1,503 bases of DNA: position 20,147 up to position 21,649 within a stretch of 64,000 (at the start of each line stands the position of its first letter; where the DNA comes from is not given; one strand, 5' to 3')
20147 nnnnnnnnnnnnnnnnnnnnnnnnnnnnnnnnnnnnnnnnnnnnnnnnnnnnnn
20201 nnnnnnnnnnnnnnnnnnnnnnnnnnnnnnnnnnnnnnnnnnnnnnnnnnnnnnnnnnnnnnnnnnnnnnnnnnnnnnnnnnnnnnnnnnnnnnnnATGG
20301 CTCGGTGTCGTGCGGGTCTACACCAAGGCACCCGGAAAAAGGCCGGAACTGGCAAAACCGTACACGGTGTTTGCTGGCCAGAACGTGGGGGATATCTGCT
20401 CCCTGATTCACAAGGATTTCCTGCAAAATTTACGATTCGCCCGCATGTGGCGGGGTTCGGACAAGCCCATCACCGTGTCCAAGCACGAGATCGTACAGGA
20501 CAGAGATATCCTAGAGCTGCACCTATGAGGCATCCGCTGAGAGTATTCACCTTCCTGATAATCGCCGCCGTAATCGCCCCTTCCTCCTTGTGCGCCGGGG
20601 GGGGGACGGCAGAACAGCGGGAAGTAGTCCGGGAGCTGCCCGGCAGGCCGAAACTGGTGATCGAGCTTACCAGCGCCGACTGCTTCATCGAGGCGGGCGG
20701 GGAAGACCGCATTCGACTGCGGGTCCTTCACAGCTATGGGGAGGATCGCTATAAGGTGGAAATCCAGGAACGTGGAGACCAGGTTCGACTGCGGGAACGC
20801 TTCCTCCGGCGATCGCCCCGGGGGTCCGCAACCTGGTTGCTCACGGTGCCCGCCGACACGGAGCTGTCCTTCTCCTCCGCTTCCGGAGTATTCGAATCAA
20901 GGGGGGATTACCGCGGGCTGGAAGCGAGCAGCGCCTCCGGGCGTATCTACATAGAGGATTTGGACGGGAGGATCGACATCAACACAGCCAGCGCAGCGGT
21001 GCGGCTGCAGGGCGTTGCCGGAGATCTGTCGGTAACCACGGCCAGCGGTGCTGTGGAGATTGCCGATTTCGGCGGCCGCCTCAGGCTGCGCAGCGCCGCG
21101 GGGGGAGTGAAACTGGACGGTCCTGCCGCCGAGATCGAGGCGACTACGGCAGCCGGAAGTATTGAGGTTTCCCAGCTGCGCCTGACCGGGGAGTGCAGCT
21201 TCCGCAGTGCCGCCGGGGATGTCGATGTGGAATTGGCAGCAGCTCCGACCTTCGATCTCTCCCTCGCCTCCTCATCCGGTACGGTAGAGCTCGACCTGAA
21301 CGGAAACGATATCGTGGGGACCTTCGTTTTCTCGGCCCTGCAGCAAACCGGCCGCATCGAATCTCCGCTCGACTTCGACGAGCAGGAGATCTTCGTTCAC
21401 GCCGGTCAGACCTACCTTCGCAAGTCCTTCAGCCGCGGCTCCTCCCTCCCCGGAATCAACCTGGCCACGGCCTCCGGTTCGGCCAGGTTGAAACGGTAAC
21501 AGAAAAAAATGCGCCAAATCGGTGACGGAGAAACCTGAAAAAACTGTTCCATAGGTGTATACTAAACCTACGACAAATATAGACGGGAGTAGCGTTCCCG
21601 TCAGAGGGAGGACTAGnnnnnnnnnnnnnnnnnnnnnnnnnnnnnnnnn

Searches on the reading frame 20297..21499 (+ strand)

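Call 27: search_protein_families(library=ncbifam, proteins=[window:20297-21499:+], max_evalue=0.001)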
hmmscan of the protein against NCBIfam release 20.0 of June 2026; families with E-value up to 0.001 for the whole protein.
window:20297-21499:+ (400 aa): 1 family
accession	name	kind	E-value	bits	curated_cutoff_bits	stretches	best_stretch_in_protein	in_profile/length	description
NF049997.1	LiaG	equivalog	6.3e-13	48.6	285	2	119-272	48-208/286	LiaG family protein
